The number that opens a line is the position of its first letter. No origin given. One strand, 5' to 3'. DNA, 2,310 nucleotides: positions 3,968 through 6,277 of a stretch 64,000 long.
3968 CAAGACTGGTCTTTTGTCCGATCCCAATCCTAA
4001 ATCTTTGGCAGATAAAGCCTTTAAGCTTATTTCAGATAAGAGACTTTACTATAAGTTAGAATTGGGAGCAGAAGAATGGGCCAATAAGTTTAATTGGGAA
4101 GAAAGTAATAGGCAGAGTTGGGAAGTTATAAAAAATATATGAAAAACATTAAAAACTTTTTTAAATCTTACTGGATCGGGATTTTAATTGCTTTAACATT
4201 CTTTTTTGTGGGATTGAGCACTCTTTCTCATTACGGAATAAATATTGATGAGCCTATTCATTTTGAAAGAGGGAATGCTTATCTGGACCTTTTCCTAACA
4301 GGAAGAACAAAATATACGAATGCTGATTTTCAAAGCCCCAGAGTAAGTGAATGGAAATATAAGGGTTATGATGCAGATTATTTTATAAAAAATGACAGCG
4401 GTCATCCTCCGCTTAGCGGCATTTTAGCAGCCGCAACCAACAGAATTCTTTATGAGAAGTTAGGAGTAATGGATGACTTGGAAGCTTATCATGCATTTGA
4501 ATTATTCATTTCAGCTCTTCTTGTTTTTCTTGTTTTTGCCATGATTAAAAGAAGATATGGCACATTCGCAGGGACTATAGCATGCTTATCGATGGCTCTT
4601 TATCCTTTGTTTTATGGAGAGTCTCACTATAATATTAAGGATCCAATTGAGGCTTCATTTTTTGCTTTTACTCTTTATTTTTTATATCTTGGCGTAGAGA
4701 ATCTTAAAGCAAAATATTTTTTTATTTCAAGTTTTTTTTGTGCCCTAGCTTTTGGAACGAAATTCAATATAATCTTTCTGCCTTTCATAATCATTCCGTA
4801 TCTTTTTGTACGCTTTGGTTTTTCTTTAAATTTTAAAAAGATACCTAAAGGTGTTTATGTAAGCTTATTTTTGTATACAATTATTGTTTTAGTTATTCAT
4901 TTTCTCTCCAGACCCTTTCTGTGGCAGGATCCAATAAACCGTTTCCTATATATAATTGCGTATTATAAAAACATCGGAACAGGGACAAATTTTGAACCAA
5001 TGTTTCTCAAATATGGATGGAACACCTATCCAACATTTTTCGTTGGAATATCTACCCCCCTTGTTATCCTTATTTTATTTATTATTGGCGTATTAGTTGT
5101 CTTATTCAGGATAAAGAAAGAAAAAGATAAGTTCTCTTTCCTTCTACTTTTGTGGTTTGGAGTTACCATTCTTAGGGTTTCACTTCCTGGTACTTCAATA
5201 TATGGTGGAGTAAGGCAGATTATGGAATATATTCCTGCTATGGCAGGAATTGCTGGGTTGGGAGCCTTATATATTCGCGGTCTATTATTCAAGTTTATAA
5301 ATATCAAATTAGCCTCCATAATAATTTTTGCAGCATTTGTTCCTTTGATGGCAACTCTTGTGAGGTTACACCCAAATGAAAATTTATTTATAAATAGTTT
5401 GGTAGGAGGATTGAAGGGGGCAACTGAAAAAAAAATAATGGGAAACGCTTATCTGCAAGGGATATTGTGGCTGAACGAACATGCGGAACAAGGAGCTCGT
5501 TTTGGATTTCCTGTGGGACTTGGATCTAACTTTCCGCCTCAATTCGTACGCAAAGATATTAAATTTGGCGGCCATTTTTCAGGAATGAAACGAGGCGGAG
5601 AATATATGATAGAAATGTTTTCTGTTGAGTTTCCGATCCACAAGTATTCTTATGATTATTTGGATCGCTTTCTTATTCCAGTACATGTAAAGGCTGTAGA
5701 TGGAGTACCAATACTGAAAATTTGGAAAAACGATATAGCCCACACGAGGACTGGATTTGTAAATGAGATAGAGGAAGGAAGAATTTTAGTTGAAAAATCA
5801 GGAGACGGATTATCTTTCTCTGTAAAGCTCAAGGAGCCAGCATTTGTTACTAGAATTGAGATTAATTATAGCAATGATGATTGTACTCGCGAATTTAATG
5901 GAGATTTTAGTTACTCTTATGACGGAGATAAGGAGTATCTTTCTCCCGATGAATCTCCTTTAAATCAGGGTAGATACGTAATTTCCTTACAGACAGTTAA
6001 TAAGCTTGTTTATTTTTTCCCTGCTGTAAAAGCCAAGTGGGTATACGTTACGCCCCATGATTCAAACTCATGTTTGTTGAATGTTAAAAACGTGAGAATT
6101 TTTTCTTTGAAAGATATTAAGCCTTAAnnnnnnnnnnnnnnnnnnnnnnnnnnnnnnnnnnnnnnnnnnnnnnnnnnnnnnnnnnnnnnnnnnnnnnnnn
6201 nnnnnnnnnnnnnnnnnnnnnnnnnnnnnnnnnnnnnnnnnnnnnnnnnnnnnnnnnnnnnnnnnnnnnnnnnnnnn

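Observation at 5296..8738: Perfectly identical 141-nt tract shared by two diverged tandem GT-C paralogs, a gene-conversion or recombination footprint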

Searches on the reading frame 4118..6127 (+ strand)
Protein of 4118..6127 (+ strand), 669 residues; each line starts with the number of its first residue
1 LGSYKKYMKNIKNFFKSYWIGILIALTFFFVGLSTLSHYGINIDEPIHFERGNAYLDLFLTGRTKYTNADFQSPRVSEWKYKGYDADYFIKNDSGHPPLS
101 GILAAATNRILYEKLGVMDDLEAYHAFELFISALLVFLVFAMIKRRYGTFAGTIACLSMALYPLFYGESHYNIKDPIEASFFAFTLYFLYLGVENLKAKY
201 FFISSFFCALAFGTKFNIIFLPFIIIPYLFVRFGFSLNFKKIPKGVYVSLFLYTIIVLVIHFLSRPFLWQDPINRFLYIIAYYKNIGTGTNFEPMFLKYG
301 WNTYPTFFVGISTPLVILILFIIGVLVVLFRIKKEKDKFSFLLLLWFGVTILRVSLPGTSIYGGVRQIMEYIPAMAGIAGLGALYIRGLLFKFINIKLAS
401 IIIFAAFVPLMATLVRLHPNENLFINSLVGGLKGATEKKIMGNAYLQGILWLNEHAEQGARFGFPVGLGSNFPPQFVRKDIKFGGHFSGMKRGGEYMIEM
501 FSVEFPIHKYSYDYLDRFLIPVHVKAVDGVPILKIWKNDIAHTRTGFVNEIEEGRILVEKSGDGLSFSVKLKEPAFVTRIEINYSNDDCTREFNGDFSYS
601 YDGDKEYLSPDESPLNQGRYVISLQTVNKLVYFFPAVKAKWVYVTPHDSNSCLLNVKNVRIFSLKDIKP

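Call 6: search_protein_families(library=pfam, proteins=[window:4118-6127:+], max_evalue=0.01)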
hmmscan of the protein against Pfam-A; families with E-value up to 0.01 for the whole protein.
window:4118-6127:+ (669 aa): 1 family
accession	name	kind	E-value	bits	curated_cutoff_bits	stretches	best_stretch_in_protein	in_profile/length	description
PF13231.12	PMT_2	-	8e-13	49.4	26.1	1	96-252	2-151/160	Dolichyl-phosphate-mannose-protein mannosyltransferase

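Call 9: find_encoding_contigs(protein=window:4139-6127:+, flank=6000, max_places=10)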
Protein window:4139-6127:+ (662 aa): no gene with exactly this product is on record in the collection.

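Call 10: find_homologous_proteins(query=window:4139-6127:+, max_evalue=1e-10)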
Query window:4139-6127:+ (662 aa): 737 proteins with E <= 1e-10 among 8000 candidates; the best 120 are listed.
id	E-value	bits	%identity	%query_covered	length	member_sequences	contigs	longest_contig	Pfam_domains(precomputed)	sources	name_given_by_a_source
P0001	0.0e+0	1504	100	100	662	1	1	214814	PF13231.13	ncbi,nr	ncbi:MAG: glycosyltransferase family 39 protein [Candidatus Levybacteria bacterium]|nr:glycosyltrans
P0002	0.0e+0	1032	68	100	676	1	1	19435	PF13231.13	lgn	-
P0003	0.0e+0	1020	67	100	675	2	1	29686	PF13231.13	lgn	-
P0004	0.0e+0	1012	69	96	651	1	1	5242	PF13231.13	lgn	-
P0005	2.6e-295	1000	64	99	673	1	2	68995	PF02366.25,PF13231.13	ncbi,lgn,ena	-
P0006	3.1e-295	999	65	100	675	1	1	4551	PF13231.13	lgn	-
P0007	3.8e-294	996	65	100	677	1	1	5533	PF13231.13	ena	-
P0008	1.5e-292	990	65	98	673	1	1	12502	PF13231.13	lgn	-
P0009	1.7e-290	984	65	100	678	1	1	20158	PF13231.13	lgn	-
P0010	2.6e-284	963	64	100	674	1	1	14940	PF13231.13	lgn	-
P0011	4.7e-280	949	64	98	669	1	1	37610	PF02366.25,PF13231.13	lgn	-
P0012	2.3e-269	914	62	100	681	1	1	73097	PF13231.13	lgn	-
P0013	3.9e-263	893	60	96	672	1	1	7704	PF13231.13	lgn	-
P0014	2.5e-240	818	55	100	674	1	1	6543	PF13231.13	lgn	-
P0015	3.2e-227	775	53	100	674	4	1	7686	PF02366.25,PF13231.13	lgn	-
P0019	9.2e-223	760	51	100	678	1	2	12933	PF02366.25,PF13231.13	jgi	jgi:hypothetical protein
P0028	3.0e-206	705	50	99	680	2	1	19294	PF02366.25,PF13231.13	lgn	-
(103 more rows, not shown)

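Call 16: find_encoding_contigs(protein=P0002, flank=8000, max_places=3)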
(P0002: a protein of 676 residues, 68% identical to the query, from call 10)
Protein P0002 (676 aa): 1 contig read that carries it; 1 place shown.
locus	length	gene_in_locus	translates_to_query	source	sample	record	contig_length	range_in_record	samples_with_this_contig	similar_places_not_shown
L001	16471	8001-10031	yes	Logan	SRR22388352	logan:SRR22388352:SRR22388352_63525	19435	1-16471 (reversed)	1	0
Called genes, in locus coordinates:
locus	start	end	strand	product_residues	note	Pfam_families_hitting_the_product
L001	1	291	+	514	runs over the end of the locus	-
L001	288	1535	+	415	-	-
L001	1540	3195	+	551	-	PF10131:PTPS_related, PF09586:YfhO (weak)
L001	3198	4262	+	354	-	PF13439:Glyco_transf_4, PF00534:Glycos_transf_1, PF13692:Glyco_trans_1_4, PF13524:Glyco_trans_1_2 (weak), PF20706:GT4-conflict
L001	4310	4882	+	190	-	PF00908:dTDP_sugar_isom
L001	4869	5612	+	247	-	PF00535:Glycos_transf_2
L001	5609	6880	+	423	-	PF01943:Polysacc_synt, PF01554:MatE (faint)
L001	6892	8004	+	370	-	PF13439:Glyco_transf_4, PF20706:GT4-conflict, PF00534:Glycos_transf_1, PF13692:Glyco_trans_1_4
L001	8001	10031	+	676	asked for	PF13231:PMT_2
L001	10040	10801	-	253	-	PF02353:CMAS (weak), PF06325:PrmA (weak), PF13489:Methyltransf_23, PF13847:Methyltransf_31, PF08241:Methyltransf_11, PF08242:Methyltransf_12, PF13649:Methyltransf_25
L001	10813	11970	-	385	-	PF00534:Glycos_transf_1, PF13692:Glyco_trans_1_4, PF13524:Glyco_trans_1_2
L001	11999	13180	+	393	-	PF01041:DegT_DnrJ_EryC1, PF01053:Cys_Met_Meta_PP (weak)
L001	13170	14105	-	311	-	PF00535:Glycos_transf_2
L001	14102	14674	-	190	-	PF18915:DUF5667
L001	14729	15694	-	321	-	-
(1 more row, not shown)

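Call 17: find_encoding_contigs(protein=P0003, flank=8000, max_places=3)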
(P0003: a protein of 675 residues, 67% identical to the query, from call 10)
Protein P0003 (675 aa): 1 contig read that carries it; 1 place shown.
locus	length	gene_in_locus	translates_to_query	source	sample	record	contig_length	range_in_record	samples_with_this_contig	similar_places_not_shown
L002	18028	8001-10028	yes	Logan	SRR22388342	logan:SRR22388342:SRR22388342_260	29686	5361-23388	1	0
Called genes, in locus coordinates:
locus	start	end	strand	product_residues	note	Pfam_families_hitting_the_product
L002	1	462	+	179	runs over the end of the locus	-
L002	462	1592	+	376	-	PF26314:MptA_B_family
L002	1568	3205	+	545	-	PF10131:PTPS_related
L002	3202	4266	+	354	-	PF13439:Glyco_transf_4, PF00534:Glycos_transf_1, PF13692:Glyco_trans_1_4, PF20706:GT4-conflict (weak)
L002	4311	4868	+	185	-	PF00908:dTDP_sugar_isom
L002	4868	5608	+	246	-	PF00535:Glycos_transf_2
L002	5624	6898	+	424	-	PF01943:Polysacc_synt, PF01554:MatE (faint), PF13440:Polysacc_synt_3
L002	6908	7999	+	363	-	PF13439:Glyco_transf_4 (weak), PF20706:GT4-conflict, PF00534:Glycos_transf_1, PF13692:Glyco_trans_1_4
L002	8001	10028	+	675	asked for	PF13231:PMT_2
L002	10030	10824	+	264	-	PF13489:Methyltransf_23, PF01209:Ubie_methyltran (weak), PF05175:MTS (weak), PF02353:CMAS (weak), PF13847:Methyltransf_31, PF08241:Methyltransf_11, PF08242:Methyltransf_12, PF13649:Methyltransf_25, +2 more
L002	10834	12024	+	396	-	PF13477:Glyco_trans_4_2 (weak), PF13439:Glyco_transf_4, PF13579:Glyco_trans_4_4 (weak), PF20706:GT4-conflict (faint), PF00534:Glycos_transf_1, PF13692:Glyco_trans_1_4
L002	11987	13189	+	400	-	PF01053:Cys_Met_Meta_PP, PF01041:DegT_DnrJ_EryC1, PF00266:Aminotran_5 (weak)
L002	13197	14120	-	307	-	PF00535:Glycos_transf_2, PF10111:Glyco_tranf_2_2 (weak)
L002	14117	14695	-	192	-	PF18915:DUF5667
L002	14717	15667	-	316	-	-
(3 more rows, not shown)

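Call 18: find_encoding_contigs(protein=P0012, flank=8000, max_places=3)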
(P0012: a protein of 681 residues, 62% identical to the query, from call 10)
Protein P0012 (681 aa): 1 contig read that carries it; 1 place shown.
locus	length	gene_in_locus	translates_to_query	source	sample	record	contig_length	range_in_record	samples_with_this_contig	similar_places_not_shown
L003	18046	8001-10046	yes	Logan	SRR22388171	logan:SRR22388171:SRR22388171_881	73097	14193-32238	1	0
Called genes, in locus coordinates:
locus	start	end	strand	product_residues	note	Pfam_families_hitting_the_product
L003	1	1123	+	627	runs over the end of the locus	-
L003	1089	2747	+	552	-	PF10131:PTPS_related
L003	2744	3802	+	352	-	PF13439:Glyco_transf_4 (weak), PF00534:Glycos_transf_1, PF13692:Glyco_trans_1_4, PF20706:GT4-conflict (weak)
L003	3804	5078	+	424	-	PF01943:Polysacc_synt, PF13440:Polysacc_synt_3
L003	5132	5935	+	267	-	PF00535:Glycos_transf_2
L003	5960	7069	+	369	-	PF13439:Glyco_transf_4, PF00534:Glycos_transf_1, PF20706:GT4-conflict, PF13692:Glyco_trans_1_4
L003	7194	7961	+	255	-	PF05175:MTS (weak), PF13489:Methyltransf_23, PF02353:CMAS (weak), PF08003:Methyltransf_9 (weak), PF13847:Methyltransf_31, PF08241:Methyltransf_11, PF08242:Methyltransf_12, PF13649:Methyltransf_25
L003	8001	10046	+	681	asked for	PF13231:PMT_2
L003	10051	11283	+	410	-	PF13439:Glyco_transf_4, PF13579:Glyco_trans_4_4, PF13477:Glyco_trans_4_2 (weak), PF20706:GT4-conflict, PF00534:Glycos_transf_1, PF13692:Glyco_trans_1_4, PF13524:Glyco_trans_1_2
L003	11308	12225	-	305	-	PF00535:Glycos_transf_2, PF10111:Glyco_tranf_2_2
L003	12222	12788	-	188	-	PF18915:DUF5667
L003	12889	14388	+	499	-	PF03062:MBOAT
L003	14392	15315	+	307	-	-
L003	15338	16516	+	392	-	PF01041:DegT_DnrJ_EryC1, PF01053:Cys_Met_Meta_PP (weak)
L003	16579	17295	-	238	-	PF00535:Glycos_transf_2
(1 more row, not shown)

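Call 26: search_solved_structures(query=window:4139-6127:+, max_evalue=0.01)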
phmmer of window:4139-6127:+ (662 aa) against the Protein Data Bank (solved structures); distinct sequences matched with E-value up to 0.01: 0.

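Call 27: find_encoding_contigs(protein=P0008, flank=10000, max_places=2)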
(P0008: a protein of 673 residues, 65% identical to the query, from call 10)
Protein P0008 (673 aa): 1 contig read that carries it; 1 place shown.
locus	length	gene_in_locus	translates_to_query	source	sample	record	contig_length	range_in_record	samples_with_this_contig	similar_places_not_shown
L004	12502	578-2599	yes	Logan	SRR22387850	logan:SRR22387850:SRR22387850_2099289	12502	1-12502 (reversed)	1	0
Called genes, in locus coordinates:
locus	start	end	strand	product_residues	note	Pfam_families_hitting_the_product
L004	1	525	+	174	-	?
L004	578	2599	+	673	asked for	PF13231:PMT_2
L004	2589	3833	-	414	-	PF00534:Glycos_transf_1, PF13692:Glyco_trans_1_4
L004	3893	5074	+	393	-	PF01041:DegT_DnrJ_EryC1, PF01053:Cys_Met_Meta_PP (weak), PF00266:Aminotran_5 (weak)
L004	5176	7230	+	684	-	PF13231:PMT_2, PF02366:PMT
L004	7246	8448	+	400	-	PF13439:Glyco_transf_4, PF13579:Glyco_trans_4_4, PF13477:Glyco_trans_4_2, PF20706:GT4-conflict (weak), PF00534:Glycos_transf_1, PF13692:Glyco_trans_1_4, PF13524:Glyco_trans_1_2 (weak)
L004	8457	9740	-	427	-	PF02223:Thymidylate_kin (faint)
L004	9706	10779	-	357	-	PF13439:Glyco_transf_4 (weak), PF00534:Glycos_transf_1, PF13692:Glyco_trans_1_4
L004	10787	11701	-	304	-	PF00535:Glycos_transf_2, PF10111:Glyco_tranf_2_2 (weak)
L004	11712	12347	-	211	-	PF18915:DUF5667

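Call 28: find_encoding_contigs(protein=P0028, flank=10000, max_places=2)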
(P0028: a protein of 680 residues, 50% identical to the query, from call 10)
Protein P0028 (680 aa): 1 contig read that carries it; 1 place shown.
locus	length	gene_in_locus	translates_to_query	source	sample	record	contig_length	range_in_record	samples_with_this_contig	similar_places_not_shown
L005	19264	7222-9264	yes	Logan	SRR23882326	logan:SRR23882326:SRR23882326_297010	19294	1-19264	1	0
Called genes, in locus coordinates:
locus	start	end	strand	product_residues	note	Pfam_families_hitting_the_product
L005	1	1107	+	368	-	?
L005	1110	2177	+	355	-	PF13439:Glyco_transf_4, PF00534:Glycos_transf_1, PF13692:Glyco_trans_1_4, PF13524:Glyco_trans_1_2 (weak), PF20706:GT4-conflict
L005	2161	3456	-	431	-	PF00070:Pyr_redox (faint), PF01266:DAO (weak), PF01593:Amino_oxidase, PF07992:Pyr_redox_2 (faint), PF13450:NAD_binding_8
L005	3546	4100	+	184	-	PF00908:dTDP_sugar_isom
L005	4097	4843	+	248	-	PF00535:Glycos_transf_2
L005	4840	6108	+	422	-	PF01943:Polysacc_synt, PF13440:Polysacc_synt_3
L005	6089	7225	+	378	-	PF13439:Glyco_transf_4, PF20706:GT4-conflict, PF00534:Glycos_transf_1, PF13692:Glyco_trans_1_4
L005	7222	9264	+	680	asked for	PF13231:PMT_2, PF02366:PMT (weak)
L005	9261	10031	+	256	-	PF13489:Methyltransf_23, PF02353:CMAS (weak), PF13847:Methyltransf_31, PF08241:Methyltransf_11, PF08242:Methyltransf_12, PF13649:Methyltransf_25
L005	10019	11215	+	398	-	PF13439:Glyco_transf_4, PF13477:Glyco_trans_4_2, PF13579:Glyco_trans_4_4 (weak), PF00534:Glycos_transf_1, PF13692:Glyco_trans_1_4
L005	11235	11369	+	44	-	-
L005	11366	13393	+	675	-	PF13231:PMT_2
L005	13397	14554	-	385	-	PF13439:Glyco_transf_4, PF20706:GT4-conflict (weak), PF00534:Glycos_transf_1, PF13692:Glyco_trans_1_4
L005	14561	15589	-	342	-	PF27840:ScmC (faint)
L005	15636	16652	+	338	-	PF00106:adh_short (weak), PF01073:3Beta_HSD, PF01370:Epimerase, PF02719:Polysacc_synt_2, PF04321:RmlD_sub_bind, PF16363:GDP_Man_Dehyd, PF07993:NAD_binding_4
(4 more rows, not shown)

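Call 29: find_encoding_contigs(protein=P0019, flank=10000, max_places=2)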
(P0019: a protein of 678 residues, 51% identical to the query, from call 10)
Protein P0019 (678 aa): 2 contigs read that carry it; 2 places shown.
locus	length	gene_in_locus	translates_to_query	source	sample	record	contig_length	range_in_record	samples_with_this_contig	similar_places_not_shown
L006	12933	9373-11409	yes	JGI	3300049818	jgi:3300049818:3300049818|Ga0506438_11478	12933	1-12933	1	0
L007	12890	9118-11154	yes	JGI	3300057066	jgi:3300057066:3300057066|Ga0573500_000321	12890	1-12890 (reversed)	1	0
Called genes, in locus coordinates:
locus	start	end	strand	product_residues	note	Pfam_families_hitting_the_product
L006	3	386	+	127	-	?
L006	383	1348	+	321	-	PF01073:3Beta_HSD, PF01370:Epimerase, PF02719:Polysacc_synt_2, PF04321:RmlD_sub_bind, PF05368:NmrA (weak), PF07993:NAD_binding_4 (faint), PF13460:NAD_binding_10 (weak), PF16363:GDP_Man_Dehyd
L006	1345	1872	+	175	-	-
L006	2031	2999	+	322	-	PF26314:MptA_B_family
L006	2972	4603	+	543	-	PF09586:YfhO (faint), PF10131:PTPS_related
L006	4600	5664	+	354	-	PF13439:Glyco_transf_4, PF00534:Glycos_transf_1, PF13692:Glyco_trans_1_4, PF20706:GT4-conflict (weak)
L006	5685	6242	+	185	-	PF00908:dTDP_sugar_isom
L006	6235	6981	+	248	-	PF00535:Glycos_transf_2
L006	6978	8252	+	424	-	PF01943:Polysacc_synt, PF13440:Polysacc_synt_3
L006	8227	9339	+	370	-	PF13439:Glyco_transf_4, PF20706:GT4-conflict, PF00534:Glycos_transf_1, PF13692:Glyco_trans_1_4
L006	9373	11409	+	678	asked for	PF02366:PMT (weak), PF13231:PMT_2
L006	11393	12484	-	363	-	PF20706:GT4-conflict (weak), PF00534:Glycos_transf_1, PF13692:Glyco_trans_1_4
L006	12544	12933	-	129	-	?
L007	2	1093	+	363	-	?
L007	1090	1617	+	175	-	-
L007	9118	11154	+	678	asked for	PF02366:PMT (weak), PF13231:PMT_2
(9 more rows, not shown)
